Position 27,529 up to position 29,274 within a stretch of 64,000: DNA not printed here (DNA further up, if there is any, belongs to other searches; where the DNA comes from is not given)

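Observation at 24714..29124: Non-pyrrolysine MttB-family methyltransferase and a TRAP importer embedded in the nicotinate island: candidate N-methylnicotinate (trigonelline) demethylation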

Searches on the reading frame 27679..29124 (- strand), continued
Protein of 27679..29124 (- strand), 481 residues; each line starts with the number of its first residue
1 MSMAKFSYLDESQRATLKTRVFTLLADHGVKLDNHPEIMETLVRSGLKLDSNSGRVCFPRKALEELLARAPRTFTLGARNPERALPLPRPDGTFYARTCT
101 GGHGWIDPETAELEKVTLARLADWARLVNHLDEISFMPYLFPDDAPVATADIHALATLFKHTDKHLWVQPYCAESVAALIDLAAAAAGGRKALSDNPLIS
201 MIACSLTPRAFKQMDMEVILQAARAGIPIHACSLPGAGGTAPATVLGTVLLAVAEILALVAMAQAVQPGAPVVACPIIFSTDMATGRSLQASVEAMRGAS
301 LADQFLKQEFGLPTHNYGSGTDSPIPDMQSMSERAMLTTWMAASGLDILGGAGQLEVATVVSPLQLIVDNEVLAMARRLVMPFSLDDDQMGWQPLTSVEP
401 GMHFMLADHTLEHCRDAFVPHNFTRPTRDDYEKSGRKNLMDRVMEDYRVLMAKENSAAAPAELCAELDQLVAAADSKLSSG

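Call 70: find_encoding_contigs(protein=P0034, flank=10000, max_places=1)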
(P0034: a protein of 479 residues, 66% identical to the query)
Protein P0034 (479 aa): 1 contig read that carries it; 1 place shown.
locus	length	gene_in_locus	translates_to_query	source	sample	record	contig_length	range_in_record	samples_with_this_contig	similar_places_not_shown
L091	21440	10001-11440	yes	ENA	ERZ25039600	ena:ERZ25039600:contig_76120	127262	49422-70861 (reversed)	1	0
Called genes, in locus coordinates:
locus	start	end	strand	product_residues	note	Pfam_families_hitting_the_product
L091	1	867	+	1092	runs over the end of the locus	PF02310:B12-binding, PF03308:MeaB, PF02492:cobW, PF01642:MM_CoA_mutase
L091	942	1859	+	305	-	PF05496:RuvB_N (faint), PF13401:AAA_22 (faint), PF00004:AAA, PF07726:AAA_3 (faint), PF07728:AAA_5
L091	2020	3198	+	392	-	PF05762:VWA_CoxE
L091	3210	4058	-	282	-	PF20256:MoCoBD_2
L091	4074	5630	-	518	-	PF01315:Ald_Xan_dh_C, PF02738:MoCoBD_1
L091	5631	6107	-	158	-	PF13085:Fer2_3 (weak), PF00111:Fer2, PF01799:Fer2_2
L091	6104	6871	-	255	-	PF00941:FAD_binding_5, PF03450:CO_deh_flav_C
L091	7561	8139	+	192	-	PF01614:IclR_C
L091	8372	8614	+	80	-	PF00501:AMP-binding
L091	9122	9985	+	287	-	PF00501:AMP-binding, PF13193:AMP-binding_C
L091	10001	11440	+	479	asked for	PF06253:MTTB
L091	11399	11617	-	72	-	-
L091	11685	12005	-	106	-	-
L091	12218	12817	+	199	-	PF00171:Aldedh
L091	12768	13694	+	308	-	PF00171:Aldedh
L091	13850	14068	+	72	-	-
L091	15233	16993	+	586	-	PF00211:Guanylate_cyc, PF13428:TPR_14 (faint), PF21033:RMD1-3 (faint), PF23914:TPR_CcmH_CycH (faint), PF00515:TPR_1 (faint), PF07719:TPR_2 (faint), PF12895:ANAPC3 (faint), PF13414:TPR_11 (faint), +4 more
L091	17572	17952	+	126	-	PF09719:C_GCAxxG_C_C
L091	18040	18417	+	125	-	PF03992:ABM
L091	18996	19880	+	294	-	PF00561:Abhydrolase_1, PF12697:Abhydrolase_6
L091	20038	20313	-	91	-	-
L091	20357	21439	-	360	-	PF14535:AMP-binding_C_2 (weak)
